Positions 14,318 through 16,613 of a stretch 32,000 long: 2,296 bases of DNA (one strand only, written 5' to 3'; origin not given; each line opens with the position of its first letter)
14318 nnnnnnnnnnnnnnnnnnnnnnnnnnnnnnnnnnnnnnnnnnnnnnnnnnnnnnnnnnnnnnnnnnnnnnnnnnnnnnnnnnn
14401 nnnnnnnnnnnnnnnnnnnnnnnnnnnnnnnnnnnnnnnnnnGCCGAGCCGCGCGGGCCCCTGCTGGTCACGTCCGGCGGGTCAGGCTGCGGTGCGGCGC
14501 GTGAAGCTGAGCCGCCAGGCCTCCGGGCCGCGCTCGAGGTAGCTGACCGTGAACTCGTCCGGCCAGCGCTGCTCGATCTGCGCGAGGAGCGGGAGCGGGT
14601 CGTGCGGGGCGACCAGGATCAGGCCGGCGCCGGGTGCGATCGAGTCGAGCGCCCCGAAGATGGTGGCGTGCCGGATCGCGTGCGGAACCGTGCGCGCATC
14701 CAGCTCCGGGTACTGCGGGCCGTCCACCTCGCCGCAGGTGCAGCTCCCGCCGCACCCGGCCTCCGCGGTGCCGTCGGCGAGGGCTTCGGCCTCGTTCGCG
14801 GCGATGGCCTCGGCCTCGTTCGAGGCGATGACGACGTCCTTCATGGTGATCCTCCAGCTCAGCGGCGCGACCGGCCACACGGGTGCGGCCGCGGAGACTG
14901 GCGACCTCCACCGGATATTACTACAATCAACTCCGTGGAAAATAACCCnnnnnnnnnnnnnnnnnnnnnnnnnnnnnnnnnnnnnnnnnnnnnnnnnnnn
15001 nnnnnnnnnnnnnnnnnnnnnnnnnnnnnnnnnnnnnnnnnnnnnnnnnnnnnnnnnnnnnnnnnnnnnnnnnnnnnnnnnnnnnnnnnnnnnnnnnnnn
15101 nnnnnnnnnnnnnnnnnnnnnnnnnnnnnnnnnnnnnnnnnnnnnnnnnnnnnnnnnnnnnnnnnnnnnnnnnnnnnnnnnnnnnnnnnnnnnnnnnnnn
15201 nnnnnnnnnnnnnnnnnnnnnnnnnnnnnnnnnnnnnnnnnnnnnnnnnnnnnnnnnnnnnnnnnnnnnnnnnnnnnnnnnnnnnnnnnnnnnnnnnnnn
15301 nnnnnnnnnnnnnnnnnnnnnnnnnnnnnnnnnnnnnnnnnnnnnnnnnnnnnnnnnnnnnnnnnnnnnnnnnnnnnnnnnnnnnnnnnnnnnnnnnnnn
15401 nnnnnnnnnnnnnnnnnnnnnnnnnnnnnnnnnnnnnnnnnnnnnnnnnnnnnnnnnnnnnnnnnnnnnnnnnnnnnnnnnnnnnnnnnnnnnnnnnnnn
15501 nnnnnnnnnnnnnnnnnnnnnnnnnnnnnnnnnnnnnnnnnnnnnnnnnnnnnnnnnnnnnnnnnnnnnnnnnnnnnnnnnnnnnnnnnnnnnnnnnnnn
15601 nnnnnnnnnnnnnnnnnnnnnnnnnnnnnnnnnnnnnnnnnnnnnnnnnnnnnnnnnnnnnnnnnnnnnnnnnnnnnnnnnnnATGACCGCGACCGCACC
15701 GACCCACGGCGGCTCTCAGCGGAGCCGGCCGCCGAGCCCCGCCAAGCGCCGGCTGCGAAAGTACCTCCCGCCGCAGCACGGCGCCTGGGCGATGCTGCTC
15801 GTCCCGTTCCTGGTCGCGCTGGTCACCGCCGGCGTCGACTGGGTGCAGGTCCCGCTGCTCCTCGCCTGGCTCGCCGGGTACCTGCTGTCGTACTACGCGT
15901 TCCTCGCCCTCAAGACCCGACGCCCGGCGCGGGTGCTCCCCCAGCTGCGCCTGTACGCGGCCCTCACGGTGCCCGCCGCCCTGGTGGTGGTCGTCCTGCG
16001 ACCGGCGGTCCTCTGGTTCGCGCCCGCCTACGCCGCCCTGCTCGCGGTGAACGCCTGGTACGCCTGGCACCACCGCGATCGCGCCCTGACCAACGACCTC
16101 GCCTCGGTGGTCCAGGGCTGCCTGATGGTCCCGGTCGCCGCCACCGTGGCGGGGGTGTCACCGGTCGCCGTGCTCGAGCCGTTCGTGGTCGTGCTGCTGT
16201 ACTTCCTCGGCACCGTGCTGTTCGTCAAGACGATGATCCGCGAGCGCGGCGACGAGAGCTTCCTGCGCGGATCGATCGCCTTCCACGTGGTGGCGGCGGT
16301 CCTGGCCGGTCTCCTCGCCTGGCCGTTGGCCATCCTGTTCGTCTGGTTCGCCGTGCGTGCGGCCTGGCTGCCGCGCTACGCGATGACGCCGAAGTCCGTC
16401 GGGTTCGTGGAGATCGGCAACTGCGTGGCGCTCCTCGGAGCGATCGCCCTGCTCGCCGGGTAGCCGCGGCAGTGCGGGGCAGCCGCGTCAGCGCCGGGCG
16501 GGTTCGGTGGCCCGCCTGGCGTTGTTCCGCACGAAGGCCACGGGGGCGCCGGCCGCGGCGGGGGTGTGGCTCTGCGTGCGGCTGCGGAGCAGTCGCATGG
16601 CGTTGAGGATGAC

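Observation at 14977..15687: Two paralogous wHTH regulators share an identical C-x13-C-x2-H-x28-C spacing and each guards an N-oxide reductase locus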

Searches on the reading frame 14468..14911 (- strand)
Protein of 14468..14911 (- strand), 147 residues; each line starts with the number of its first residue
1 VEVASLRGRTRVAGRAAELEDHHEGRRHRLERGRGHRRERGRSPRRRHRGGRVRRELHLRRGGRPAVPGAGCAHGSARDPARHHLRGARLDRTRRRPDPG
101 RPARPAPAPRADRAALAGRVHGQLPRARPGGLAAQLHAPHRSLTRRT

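Call 12: search_protein_families(library=pfam, proteins=[window:14468-14911:-], max_evalue=0.001)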
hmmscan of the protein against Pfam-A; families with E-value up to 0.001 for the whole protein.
window:14468-14911:- (147 aa): 0 families

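Call 66: search_protein_families(library=pfam, proteins=[window:14485-14844:-], max_evalue=0.01)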
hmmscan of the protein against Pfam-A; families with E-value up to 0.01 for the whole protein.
window:14485-14844:- (120 aa): 1 family
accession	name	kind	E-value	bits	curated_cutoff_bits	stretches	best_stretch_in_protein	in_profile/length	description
PF10006.14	DUF2249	-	2.3e-26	91.8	29.5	1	47-116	1-70/70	Uncharacterized conserved protein (DUF2249)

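Call 79: search_protein_families(library=ncbifam, proteins=[window:14485-14844:-], max_evalue=0.001)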
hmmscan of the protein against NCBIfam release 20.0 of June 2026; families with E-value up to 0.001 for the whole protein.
window:14485-14844:- (120 aa): 0 families

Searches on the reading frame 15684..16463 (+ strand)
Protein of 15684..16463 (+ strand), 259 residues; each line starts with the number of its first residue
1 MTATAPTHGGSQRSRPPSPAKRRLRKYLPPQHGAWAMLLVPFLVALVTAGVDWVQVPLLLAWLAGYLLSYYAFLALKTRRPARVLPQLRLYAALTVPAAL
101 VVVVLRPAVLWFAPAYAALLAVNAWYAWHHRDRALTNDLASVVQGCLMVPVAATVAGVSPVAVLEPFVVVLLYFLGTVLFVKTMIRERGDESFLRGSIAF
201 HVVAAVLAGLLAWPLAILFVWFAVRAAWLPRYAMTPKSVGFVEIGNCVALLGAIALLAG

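Call 12: search_protein_families(library=pfam, proteins=[window:15684-16463:+], max_evalue=0.001)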
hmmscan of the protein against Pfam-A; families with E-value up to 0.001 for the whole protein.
window:15684-16463:+ (259 aa): 1 family
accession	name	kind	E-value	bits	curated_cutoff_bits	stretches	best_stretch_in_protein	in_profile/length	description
PF14256.11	YwiC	-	1.6e-39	135.5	25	1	28-152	1-125/126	YwiC-like protein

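Call 79: search_protein_families(library=ncbifam, proteins=[window:15684-16460:+], max_evalue=0.001)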
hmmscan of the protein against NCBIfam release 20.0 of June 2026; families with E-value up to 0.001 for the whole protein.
window:15684-16460:+ (259 aa): 0 families
